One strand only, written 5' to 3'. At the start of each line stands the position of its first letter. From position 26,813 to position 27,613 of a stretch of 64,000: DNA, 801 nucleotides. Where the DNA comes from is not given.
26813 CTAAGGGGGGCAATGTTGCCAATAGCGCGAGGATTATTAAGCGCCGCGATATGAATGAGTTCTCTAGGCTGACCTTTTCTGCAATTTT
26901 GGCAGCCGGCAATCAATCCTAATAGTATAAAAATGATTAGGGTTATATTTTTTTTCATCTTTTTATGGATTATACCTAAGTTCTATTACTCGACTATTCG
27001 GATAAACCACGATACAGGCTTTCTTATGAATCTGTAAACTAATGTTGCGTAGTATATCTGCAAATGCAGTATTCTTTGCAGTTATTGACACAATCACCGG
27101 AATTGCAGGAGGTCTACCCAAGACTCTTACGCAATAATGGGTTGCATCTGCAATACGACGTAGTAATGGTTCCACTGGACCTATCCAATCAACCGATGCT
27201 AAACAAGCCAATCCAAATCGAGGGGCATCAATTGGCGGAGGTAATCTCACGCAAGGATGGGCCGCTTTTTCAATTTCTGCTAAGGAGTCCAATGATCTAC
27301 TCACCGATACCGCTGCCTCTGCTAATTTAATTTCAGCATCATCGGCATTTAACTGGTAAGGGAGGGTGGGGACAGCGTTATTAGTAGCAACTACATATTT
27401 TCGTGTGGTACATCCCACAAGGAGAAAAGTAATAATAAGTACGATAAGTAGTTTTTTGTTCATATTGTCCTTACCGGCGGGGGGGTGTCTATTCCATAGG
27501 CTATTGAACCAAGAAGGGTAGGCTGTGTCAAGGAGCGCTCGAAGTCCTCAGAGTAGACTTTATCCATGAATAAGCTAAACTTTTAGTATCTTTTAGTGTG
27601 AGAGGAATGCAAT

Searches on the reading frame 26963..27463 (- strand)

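Call 70: search_protein_families(library=ncbifam, proteins=[window:26963-27463:-], max_evalue=0.00001)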
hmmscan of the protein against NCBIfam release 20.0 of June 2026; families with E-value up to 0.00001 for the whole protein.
window:26963-27463:- (166 aa): 1 family
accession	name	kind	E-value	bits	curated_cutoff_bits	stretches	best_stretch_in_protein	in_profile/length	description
NF033882.1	T4SS_lipo_DotD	equivalog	4.1e-53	179.5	140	1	15-164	1-142/143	type IVB secretion system lipoprotein DotD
